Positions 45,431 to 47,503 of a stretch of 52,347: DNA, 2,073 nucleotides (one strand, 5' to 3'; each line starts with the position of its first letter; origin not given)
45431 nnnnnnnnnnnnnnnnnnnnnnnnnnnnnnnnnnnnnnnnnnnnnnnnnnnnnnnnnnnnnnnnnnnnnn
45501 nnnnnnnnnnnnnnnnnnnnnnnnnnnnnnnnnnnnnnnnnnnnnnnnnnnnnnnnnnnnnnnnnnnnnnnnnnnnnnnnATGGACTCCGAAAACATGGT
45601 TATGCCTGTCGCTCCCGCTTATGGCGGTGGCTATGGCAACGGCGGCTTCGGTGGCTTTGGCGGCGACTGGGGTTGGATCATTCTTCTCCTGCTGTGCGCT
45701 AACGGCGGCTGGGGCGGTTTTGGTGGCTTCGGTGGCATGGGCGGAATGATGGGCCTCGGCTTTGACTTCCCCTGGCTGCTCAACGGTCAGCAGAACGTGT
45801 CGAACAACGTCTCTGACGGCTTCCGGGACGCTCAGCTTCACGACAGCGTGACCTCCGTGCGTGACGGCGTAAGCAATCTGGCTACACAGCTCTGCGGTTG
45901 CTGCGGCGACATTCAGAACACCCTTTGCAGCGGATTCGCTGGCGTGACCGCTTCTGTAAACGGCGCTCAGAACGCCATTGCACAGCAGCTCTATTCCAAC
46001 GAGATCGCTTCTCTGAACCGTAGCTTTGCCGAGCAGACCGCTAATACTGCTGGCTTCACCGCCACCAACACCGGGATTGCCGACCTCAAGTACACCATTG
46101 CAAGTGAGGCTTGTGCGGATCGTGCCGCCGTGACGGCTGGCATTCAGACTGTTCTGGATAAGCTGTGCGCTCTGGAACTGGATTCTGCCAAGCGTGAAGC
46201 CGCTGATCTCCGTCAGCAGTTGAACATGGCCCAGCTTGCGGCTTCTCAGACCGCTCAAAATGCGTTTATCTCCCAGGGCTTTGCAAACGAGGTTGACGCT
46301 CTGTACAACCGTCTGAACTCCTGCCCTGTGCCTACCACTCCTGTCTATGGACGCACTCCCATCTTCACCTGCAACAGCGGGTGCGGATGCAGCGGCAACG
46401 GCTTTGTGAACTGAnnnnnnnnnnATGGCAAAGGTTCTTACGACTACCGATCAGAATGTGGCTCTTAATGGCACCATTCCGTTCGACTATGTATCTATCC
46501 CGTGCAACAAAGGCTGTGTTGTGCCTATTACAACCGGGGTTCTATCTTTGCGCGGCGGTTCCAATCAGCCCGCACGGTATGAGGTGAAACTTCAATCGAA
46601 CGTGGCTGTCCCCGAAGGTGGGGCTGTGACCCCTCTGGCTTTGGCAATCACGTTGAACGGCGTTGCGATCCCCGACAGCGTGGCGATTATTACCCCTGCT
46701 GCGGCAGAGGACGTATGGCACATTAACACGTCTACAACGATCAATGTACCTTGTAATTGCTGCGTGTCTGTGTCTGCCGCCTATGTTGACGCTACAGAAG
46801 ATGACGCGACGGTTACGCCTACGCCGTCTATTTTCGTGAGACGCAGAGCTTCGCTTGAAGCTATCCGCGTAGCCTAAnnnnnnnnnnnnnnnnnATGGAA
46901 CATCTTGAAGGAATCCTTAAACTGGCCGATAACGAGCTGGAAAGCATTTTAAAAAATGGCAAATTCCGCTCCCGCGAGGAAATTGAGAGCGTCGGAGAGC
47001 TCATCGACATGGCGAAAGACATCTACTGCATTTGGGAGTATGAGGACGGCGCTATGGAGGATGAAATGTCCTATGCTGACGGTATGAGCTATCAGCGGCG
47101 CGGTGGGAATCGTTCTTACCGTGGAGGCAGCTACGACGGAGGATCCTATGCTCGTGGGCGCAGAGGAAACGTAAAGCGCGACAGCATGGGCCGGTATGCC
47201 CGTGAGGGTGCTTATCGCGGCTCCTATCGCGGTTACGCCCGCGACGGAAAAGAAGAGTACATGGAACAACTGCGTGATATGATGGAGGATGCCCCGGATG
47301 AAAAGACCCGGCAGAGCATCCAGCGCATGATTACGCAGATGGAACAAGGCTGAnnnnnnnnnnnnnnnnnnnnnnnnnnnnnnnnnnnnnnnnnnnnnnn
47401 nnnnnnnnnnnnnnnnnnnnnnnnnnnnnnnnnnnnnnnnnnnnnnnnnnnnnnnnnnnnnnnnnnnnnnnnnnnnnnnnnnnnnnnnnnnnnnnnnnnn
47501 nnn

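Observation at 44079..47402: Insulated cargo cluster of low-complexity, Gly-rich and Cys-rich proteins next to attP, with no resemblance to standard phage functions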

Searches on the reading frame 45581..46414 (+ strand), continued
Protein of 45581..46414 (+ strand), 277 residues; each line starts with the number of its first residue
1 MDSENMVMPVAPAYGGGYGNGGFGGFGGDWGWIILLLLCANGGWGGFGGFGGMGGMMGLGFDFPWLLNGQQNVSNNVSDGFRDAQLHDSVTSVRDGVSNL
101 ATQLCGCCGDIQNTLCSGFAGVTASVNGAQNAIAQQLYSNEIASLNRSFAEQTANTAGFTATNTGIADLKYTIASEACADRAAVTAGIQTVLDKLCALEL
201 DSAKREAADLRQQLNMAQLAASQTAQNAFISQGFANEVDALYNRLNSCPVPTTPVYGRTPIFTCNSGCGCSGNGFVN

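Call 87: get_annotated_region(hit=H4, flank=6000)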
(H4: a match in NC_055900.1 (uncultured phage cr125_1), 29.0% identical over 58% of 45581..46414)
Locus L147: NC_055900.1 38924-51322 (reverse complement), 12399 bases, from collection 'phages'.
description: CrAssphage cr125_1, complete genome.
organism: uncultured phage cr125_1 (NCBI taxid 2772091)
taxonomy: Viruses; Duplodnaviria; Heunggongvirae; Uroviricota; Caudoviricetes; Crassvirales; Suoliviridae; Uncouvirinae; Aurodevirus; Aurodevirus hominis
host: -; source: human feces; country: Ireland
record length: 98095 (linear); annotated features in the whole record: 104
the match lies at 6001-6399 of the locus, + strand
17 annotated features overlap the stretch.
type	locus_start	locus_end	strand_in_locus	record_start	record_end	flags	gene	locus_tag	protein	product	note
CDS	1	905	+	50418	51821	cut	-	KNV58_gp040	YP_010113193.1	hypothetical protein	gp_77315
CDS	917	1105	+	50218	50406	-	-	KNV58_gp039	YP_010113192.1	hypothetical protein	gp_77314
CDS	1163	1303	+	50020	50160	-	-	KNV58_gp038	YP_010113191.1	hypothetical protein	gp_77313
CDS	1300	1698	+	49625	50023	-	-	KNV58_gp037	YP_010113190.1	endolysin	gp_77312; putative peptidase [Bacteroides phage B124-14]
CDS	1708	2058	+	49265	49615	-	-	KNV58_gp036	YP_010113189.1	hypothetical protein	gp_77311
CDS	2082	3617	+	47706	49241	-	-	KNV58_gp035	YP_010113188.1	hypothetical protein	gp_77310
CDS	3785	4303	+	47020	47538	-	-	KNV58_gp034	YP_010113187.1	holin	gp_77309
CDS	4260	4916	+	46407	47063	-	-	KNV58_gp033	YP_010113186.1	lysis regulatory protein-like protein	gp_77308; Similar to phage lysis regulatory protein LysB, cell division protein FtsL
CDS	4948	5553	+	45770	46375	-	-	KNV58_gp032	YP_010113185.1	RNA polymerase sigma factor/ubiquitin-like protein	gp_77307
CDS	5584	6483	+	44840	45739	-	-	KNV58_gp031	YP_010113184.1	spike protein/glycoprotein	gp_77306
CDS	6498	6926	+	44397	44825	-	-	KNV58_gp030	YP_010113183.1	hypothetical protein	gp_77305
CDS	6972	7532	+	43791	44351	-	-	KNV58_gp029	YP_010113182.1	hypothetical protein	gp_77304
CDS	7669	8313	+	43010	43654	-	-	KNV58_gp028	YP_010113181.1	virion structural protein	gp_77303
CDS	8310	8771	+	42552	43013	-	-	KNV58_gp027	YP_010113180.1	peptidoglycan-associated protein-like protein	gp_77302; Similar to peptidoglycan-associated proteinhistidine kinase response regulator, glycine zipper domain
CDS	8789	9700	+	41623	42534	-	-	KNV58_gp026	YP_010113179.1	tail tubular protein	gp_77301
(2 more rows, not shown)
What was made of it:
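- Closest known: Spanins of phages of Gram-negative hosts. Different: The crAss-like phage that has a g4 relative also has a separate LysB-like gene (call 87).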

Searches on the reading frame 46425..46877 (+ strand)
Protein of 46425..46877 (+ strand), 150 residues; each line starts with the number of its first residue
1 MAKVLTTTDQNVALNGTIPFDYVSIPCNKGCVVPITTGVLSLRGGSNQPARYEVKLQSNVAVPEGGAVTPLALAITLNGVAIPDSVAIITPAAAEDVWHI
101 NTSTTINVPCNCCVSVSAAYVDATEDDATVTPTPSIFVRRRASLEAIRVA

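Call 3: search_protein_families(library=pfam, proteins=[window:46425-46877:+], max_evalue=1)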
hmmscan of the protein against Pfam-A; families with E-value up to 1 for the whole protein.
window:46425-46877:+ (150 aa): 1 family
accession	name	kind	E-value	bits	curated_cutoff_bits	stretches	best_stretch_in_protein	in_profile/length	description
PF18573.7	BclA_C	-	0.029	14.7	38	1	11-118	10-105/128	BclA C-terminal domain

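Call 4: search_protein_families(library=phrogs, proteins=[window:46425-46877:+], max_evalue=0.1)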
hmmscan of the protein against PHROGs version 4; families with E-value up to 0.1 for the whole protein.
window:46425-46877:+ (150 aa): 1 family
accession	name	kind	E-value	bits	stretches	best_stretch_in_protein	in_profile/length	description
phrog_20016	-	unknown function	5.7e-21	75.6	1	1-119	1-121/141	-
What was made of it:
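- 46425..46877 (+): g5: a 150-aa cysteine-bearing protein that always follows g4. It may have a BclA_C/C1q-TNF-like fold. Family: phrog_20016, E = 6e-21 (call 4).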

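Call 10: search_protein_families(library=ncbifam, proteins=[window:46425-46877:+], max_evalue=1)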
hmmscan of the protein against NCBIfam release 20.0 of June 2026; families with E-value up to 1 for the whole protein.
window:46425-46877:+ (150 aa): 1 family
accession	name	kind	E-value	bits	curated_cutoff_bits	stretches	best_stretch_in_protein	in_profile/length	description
NF007507.1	PRK10102.1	equivalog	0.45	10.6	75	0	94-118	21-45/106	curli assembly chaperone CsgC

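Call 26: search_solved_structures(query=A3, max_evalue=10, show_alignments=2)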
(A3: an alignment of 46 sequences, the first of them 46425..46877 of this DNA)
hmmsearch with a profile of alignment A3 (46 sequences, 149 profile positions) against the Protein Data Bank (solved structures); distinct sequences matched with E-value up to 10: 0.
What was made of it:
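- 46425..46877 (+): A profile search of PDB sequences found nothing (call 26).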

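Call 31: search_protein_families(library=pfam, alignment_id=A3, max_evalue=0.1)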
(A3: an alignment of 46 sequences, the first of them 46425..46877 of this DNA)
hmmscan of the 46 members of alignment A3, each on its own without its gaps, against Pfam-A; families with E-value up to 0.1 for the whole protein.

A. member 1, window:46425-46877:+ (150 aa): 1 family
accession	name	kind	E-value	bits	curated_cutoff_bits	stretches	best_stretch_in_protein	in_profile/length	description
PF18573.7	BclA_C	-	0.029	14.7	38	1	11-118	10-105/128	BclA C-terminal domain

B. families by the number of members that match (of 46 scanned): 11 families
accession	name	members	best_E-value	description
PF18573.7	BclA_C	3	2.5e-05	BclA C-terminal domain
PF02563.21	Poly_export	3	0.02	Polysaccharide biosynthesis/export protein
PF24868.1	YABBY_N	2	0.024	YABBY, N-terminal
PF20495.3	DUF6727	1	0.0003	Family of unknown function (DUF6727)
PF22269.2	TagH_SH3-like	1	0.011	Teichoic acid transporter subunit TagH, SH3-like domain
PF09117.15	MiAMP1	1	0.012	MiAMP1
PF12985.13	DUF3869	1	0.028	Domain of unknown function (DUF3869)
PF02415.23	Chlam_PMP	1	0.036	Chlamydia polymorphic membrane protein (Chlamydia_PMP) repeat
PF15889.10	DUF4738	1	0.071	Domain of unknown function (DUF4738)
PF25077.1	DUF7800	1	0.071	Domain of unknown function (DUF7800)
PF07452.17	CHRD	1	0.097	CHRD domain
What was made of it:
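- On BclA_C domain, PF18573 (g5): 3 of 46 members match, best E = 2.5e-5 (call 31).
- Closest known: BclA C-terminal domain. Same: g5 is about 150 residues long, and three family members match PF18573 (best E = 2.5e-5, call 31).
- g5 has sub-threshold BclA_C (C1q/TNF-like knob) similarity (call 31).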

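Call 39: search_dna_similar(query=window:46425-46877:+, collection=phages, mode=protein, max_rows=30, max_evalue=0.01)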
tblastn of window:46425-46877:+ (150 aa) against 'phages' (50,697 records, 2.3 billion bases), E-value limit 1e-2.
Records with a match: 15; places in all: 15; records where one place covers at least 80% of the query: 8.
Best place of each record, by identity: <60% 15.
By first word of the organism name: Bacteriophage 11; Dulem 3; Butyrivibrio 1.
By host as written in the record: - 11; Propithecus coquereli 2; Butyrivibrio fibrisolvens DSM 3071 1; Varecia variegata 1.
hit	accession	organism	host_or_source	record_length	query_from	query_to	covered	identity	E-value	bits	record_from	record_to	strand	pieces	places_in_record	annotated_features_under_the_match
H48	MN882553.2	Butyrivibrio virus Ceridwen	Butyrivibrio fibrisolvens DSM 3071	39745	5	150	97%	35.8%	1e-16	81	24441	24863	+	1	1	hypothetical protein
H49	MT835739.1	Bacteriophage sp.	human fecal samples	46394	1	142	95%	32.9%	2e-14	74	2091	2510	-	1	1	record has no annotation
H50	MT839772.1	Bacteriophage sp.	human fecal samples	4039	1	142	95%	32.9%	3e-14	74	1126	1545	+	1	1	record has no annotation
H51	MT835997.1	Bacteriophage sp.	human fecal samples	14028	1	142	95%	32.9%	3e-14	74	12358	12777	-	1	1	record has no annotation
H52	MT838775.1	Bacteriophage sp.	human fecal samples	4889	1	142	95%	32.9%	5e-14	74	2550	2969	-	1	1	record has no annotation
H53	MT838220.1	Bacteriophage sp.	human fecal samples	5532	1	142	95%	31.5%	7e-11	64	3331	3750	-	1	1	record has no annotation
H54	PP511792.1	Dulem virus 33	Propithecus coquereli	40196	28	142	77%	36.8%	1e-13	72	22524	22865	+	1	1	hypothetical protein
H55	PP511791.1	Dulem virus 39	Propithecus coquereli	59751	10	142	89%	31.1%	6e-11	65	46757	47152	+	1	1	hypothetical protein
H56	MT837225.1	Bacteriophage sp.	human fecal samples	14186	12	142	87%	30.3%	2e-12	69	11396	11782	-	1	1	record has no annotation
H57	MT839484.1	Bacteriophage sp.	human fecal samples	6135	1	117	78%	33.6%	1e-8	58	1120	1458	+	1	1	record has no annotation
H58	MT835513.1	Bacteriophage sp.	human fecal samples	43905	1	117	78%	32.8%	2e-9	61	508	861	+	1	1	record has no annotation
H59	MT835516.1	Bacteriophage sp.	human fecal samples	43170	27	142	77%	33.1%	3e-12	69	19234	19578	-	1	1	record has no annotation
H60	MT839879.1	Bacteriophage sp.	human fecal samples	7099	37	142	71%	33.3%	9e-11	64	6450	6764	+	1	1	record has no annotation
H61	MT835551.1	Bacteriophage sp.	human fecal samples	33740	30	118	59%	39.6%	3e-13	71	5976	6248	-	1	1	record has no annotation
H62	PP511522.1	Dulem virus 35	Varecia variegata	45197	48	131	56%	32.2%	7e-7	53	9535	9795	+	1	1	hypothetical protein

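Call 56: search_protein_families(library=padloc, proteins=[window:46425-46877:+], max_evalue=1)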
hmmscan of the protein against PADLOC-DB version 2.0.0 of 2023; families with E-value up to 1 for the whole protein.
window:46425-46877:+ (150 aa): 0 families

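Call 81: find_homologous_proteins(query=A3)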
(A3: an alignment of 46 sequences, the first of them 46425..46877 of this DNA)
Query A3 (46 sequences) (150 aa, profile of the alignment): 4446 proteins with E <= 0.001 among 8000 candidates; the best 120 are listed.
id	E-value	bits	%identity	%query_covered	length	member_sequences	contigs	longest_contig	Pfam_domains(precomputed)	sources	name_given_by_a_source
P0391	3.6e-74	265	50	100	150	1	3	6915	-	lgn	-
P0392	7.1e-74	264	50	100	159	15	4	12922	-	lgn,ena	-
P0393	7.5e-74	264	50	100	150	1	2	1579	-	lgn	-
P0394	7.7e-74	264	49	100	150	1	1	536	-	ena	-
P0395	7.9e-74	264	50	100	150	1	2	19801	-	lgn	-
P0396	8.5e-74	264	49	100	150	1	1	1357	-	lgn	-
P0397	8.5e-74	264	49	100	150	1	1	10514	-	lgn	-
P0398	8.6e-74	264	49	100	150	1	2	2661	-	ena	-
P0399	1.0e-73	264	49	100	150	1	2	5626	-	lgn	-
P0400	1.2e-73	264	49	100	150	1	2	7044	-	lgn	-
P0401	1.5e-73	263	49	100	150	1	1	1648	-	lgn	-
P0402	1.5e-73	263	47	82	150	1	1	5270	-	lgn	-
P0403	1.6e-73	263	50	100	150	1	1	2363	-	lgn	-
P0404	1.6e-73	263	51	100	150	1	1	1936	-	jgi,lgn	jgi:hypothetical protein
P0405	2.0e-73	263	51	100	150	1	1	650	-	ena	-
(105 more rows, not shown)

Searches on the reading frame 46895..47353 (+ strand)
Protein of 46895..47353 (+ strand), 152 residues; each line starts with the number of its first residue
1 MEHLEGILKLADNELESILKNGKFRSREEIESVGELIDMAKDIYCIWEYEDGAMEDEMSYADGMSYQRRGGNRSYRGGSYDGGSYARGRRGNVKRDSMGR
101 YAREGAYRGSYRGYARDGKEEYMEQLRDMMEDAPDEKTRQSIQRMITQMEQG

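Call 3: search_protein_families(library=pfam, proteins=[window:46895-47353:+], max_evalue=1)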
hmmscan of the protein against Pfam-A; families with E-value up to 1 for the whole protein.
window:46895-47353:+ (152 aa): 1 family
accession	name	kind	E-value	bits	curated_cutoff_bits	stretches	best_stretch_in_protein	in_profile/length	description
PF12674.12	Zn_ribbon_2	-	0.81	10.9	22.5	0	41-61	24-44/81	Putative zinc ribbon domain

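Call 4: search_protein_families(library=phrogs, proteins=[window:46895-47353:+], max_evalue=0.1)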
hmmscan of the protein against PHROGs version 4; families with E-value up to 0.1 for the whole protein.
window:46895-47353:+ (152 aa): 0 families

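Call 10: search_protein_families(library=ncbifam, proteins=[window:46895-47353:+], max_evalue=1)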
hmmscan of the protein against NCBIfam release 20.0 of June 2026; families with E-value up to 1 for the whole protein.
window:46895-47353:+ (152 aa): 0 families

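Call 56: search_protein_families(library=padloc, proteins=[window:46895-47353:+], max_evalue=1)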
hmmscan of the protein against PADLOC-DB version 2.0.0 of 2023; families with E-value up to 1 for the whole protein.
window:46895-47353:+ (152 aa): 0 families
